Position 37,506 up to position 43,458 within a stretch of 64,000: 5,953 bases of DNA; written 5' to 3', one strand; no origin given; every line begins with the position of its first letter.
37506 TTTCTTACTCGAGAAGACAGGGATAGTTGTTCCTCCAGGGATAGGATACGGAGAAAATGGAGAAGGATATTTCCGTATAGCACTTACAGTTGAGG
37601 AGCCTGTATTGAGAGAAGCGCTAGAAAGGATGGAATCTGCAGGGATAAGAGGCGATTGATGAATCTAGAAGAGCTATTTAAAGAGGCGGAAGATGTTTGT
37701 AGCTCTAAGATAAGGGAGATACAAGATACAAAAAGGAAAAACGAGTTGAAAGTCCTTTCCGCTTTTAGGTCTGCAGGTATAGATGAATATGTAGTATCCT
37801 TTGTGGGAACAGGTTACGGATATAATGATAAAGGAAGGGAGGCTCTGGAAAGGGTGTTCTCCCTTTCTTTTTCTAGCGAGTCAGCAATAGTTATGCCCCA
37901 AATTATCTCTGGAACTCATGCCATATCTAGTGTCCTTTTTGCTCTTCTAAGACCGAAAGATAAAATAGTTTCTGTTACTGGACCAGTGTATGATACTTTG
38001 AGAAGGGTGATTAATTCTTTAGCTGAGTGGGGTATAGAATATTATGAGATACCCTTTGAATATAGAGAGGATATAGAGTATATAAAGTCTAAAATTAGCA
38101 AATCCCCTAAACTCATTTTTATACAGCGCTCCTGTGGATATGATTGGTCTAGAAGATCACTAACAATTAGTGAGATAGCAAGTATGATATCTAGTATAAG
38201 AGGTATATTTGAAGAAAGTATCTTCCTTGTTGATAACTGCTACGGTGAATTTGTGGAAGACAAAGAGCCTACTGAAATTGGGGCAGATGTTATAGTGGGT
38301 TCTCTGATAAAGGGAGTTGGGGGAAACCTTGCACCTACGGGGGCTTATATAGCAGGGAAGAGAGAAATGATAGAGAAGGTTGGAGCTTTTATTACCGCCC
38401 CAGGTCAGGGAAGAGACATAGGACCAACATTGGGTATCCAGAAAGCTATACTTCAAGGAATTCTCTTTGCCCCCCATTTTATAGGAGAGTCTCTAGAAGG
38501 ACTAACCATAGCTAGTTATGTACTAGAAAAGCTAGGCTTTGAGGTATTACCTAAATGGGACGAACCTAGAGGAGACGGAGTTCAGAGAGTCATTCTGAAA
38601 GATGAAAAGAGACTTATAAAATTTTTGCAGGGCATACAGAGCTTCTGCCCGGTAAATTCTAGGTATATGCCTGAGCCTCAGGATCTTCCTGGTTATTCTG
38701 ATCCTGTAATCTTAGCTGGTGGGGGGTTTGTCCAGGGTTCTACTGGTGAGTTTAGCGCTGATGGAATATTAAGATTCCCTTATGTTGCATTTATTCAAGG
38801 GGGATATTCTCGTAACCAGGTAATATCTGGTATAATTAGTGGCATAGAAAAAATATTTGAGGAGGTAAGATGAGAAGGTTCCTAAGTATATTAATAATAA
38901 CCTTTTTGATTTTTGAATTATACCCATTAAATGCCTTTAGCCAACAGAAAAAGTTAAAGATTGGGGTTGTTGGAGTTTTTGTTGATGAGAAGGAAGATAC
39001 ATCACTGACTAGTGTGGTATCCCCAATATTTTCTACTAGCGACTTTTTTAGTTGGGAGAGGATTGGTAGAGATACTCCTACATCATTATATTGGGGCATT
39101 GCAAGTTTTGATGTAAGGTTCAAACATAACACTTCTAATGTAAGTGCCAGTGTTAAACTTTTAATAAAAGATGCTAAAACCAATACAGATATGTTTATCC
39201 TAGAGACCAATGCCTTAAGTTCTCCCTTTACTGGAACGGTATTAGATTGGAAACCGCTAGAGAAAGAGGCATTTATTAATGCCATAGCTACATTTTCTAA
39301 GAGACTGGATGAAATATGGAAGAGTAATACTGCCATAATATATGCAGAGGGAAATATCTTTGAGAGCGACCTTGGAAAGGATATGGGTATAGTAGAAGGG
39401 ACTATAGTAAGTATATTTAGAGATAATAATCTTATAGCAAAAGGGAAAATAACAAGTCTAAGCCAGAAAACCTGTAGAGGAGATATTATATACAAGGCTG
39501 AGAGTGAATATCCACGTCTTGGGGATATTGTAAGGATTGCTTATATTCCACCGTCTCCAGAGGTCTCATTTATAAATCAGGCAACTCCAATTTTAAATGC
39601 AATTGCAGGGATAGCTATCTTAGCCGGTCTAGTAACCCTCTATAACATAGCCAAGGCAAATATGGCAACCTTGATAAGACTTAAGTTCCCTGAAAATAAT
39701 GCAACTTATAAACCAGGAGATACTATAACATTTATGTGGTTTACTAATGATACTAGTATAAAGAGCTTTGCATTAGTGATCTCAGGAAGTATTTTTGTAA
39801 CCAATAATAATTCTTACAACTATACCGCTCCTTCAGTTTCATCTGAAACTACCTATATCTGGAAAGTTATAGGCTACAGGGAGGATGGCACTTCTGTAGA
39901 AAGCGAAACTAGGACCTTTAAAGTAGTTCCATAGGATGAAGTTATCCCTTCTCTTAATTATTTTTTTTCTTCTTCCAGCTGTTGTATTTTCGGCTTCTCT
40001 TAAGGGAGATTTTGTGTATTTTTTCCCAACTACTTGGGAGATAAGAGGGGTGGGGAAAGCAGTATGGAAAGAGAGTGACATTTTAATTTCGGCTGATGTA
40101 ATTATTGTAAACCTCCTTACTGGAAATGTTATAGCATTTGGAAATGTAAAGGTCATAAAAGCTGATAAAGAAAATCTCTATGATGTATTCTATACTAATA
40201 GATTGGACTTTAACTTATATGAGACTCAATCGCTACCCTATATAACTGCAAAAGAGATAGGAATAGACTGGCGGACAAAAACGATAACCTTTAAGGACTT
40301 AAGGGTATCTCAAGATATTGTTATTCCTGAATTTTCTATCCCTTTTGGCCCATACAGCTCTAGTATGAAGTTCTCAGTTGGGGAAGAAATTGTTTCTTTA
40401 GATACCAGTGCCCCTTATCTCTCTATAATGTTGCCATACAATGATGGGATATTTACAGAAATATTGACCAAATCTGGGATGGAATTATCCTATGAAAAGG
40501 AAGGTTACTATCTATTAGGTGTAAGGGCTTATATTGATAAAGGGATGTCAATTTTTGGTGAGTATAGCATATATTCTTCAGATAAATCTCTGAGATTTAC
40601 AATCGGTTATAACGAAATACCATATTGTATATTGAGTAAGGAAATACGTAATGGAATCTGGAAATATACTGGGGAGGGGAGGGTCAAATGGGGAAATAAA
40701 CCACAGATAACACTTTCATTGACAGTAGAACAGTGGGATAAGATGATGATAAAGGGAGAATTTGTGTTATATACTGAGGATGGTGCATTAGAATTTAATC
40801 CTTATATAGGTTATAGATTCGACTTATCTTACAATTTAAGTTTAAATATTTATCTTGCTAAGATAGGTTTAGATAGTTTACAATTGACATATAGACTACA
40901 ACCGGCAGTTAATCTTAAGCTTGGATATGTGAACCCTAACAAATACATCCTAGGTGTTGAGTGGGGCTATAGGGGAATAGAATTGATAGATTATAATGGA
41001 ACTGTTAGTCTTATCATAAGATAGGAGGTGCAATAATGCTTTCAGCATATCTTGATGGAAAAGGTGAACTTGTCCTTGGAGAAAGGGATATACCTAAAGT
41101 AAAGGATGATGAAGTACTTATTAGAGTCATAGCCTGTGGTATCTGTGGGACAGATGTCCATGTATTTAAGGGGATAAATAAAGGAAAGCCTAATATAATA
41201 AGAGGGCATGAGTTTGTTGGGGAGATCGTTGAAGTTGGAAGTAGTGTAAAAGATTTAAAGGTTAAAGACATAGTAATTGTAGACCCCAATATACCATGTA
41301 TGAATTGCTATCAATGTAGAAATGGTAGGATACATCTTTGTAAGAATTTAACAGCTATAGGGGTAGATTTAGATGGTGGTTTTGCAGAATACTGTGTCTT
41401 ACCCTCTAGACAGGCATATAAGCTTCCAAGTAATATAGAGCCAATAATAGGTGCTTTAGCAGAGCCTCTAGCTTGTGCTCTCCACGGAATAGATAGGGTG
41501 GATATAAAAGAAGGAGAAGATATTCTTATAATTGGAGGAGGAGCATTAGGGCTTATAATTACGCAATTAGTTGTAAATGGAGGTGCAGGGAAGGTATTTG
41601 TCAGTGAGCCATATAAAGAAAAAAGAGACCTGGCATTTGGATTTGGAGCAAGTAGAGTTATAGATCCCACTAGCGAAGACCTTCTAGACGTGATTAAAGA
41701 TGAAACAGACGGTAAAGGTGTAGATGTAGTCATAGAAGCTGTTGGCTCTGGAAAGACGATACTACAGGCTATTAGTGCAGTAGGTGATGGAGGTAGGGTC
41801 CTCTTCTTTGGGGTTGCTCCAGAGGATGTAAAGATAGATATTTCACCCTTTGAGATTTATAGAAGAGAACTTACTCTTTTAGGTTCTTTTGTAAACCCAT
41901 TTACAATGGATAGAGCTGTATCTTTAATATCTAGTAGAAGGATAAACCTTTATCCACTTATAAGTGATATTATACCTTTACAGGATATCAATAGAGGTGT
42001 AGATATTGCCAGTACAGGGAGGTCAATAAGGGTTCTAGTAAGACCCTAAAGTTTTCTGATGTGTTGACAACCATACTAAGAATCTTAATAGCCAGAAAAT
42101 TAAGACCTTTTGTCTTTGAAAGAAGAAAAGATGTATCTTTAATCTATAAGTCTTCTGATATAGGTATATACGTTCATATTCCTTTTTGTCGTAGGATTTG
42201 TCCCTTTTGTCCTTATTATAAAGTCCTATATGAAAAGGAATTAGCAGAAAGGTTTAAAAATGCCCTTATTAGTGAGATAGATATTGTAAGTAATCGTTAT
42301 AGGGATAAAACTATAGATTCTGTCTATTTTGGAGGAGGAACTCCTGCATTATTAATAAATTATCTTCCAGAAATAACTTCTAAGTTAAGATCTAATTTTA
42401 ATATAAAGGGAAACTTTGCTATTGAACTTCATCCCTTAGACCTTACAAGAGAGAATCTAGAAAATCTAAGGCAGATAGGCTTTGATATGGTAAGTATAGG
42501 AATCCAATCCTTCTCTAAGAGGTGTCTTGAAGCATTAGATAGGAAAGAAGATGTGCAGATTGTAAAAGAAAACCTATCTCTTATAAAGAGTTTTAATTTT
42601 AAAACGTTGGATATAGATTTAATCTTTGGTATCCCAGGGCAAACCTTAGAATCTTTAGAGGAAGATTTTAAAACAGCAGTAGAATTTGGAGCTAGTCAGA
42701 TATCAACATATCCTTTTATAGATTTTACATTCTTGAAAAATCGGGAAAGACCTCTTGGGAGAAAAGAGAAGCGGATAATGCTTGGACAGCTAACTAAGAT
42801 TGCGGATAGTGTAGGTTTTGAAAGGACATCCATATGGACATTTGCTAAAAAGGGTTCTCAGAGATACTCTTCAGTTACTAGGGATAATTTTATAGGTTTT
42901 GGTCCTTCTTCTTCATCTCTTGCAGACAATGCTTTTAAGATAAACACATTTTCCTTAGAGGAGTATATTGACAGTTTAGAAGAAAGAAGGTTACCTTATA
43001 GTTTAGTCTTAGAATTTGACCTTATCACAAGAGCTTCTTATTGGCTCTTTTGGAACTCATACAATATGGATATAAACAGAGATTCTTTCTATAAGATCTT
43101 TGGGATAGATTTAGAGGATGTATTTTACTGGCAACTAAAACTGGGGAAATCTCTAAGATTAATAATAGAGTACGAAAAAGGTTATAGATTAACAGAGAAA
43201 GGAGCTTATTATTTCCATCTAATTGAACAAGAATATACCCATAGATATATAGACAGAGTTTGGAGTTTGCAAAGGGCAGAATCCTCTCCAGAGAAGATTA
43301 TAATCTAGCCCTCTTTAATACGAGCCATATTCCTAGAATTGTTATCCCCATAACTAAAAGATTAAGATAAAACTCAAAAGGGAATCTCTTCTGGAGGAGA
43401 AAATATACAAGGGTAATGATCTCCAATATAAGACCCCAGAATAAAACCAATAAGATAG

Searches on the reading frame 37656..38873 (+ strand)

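Call 86: search_protein_families(library=pfam, proteins=[window:37656-38873:+], max_evalue=0.00001)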
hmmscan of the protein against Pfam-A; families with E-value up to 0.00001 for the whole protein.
window:37656-38873:+ (405 aa): 2 families
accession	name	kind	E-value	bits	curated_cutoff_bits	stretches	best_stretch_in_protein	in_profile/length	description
PF06838.17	Met_gamma_lyase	-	2.8e-132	441.5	24.2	1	5-400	2-404/405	Methionine gamma-lyase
PF01053.26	Cys_Met_Meta_PP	-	8.2e-07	28.3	27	1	75-263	68-237/381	Cys/Met metabolism PLP-dependent enzyme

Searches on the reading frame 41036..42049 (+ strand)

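Call 86: search_protein_families(library=pfam, proteins=[window:41036-42049:+], max_evalue=0.00001)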
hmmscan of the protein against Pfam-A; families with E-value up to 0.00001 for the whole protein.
window:41036-42049:+ (337 aa): 4 families
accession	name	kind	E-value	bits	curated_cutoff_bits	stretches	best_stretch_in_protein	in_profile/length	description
PF08240.17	ADH_N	-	3.4e-30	104.8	23.5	1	24-131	2-103/104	Alcohol dehydrogenase GroES-like domain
PF00107.32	ADH_zinc_N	-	2.2e-25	89.5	31.8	1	170-294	1-123/129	Zinc-binding dehydrogenase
PF16912.11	Glu_dehyd_C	-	4.5e-08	33.2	34.9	1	143-283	8-157/211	Glucose dehydrogenase C-terminus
PF13602.12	ADH_zinc_N_2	-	3.4e-07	31.7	27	1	203-328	1-126/134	Zinc-binding dehydrogenase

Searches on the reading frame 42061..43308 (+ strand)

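Call 86: search_protein_families(library=pfam, proteins=[window:42061-43308:+], max_evalue=0.00001)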
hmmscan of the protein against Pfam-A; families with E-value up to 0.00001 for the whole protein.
window:42061-43308:+ (415 aa): 1 family
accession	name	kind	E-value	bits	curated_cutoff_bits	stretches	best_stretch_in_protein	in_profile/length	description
PF04055.27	Radical_SAM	-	9.5e-22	78.4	29.5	1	37-204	1-164/166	Radical SAM superfamily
